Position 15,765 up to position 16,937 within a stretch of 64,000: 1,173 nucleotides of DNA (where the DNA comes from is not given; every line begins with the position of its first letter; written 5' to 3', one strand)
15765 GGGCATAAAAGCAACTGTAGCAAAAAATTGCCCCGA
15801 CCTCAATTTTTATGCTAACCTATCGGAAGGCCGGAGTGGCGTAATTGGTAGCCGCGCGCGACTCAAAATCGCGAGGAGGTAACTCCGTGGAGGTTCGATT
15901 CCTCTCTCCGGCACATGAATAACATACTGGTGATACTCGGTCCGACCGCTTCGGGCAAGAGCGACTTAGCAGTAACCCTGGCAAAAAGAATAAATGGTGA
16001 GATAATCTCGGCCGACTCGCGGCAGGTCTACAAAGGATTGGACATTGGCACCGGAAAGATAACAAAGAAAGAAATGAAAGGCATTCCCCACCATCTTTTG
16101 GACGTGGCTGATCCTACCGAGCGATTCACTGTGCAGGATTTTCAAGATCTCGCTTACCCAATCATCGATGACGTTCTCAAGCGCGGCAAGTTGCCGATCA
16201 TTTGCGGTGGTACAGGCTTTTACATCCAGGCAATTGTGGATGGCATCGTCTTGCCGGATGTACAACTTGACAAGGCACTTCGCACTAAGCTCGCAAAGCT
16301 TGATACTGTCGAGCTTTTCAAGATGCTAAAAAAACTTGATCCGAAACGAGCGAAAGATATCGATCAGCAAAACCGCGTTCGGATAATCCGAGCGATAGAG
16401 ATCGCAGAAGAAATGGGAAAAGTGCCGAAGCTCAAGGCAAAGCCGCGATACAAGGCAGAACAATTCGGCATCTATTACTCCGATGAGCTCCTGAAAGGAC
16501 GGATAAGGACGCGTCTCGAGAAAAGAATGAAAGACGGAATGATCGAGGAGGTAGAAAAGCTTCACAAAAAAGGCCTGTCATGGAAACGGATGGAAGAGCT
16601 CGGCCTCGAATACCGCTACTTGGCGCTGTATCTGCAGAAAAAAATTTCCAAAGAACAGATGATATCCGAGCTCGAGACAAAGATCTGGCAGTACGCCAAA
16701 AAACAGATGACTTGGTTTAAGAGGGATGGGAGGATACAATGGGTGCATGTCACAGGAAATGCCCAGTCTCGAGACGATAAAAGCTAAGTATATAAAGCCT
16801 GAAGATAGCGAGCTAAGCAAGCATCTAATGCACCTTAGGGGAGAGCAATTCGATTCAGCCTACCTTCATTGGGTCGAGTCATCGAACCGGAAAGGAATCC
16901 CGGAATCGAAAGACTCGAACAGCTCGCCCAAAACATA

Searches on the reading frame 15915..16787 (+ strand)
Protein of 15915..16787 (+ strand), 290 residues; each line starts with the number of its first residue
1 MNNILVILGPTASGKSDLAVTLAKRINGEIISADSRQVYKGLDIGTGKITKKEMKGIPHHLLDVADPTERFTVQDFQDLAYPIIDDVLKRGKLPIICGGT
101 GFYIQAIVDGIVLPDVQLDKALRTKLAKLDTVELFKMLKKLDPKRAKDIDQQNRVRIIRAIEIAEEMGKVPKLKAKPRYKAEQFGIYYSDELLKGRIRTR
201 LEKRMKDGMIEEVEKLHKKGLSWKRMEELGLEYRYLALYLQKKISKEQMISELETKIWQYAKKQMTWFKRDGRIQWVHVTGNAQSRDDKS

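Call 78: search_protein_families(library=pfam, proteins=[window:15915-16787:+], max_evalue=0.001)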
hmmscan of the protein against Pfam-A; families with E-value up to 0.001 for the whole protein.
window:15915-16787:+ (290 aa): 3 families
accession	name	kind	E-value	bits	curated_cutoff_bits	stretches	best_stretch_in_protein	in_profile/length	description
PF01715.23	IPPT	-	1.7e-70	237.9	23.6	1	37-271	1-243/243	IPP transferase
PF01745.22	IPT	-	1.9e-09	37.7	20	1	3-59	2-58/233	Isopentenyl transferase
PF04153.24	NOT2_3_5_C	-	0.00099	19.6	27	0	239-272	55-88/126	NOT2/NOT3/NOT5 C-terminal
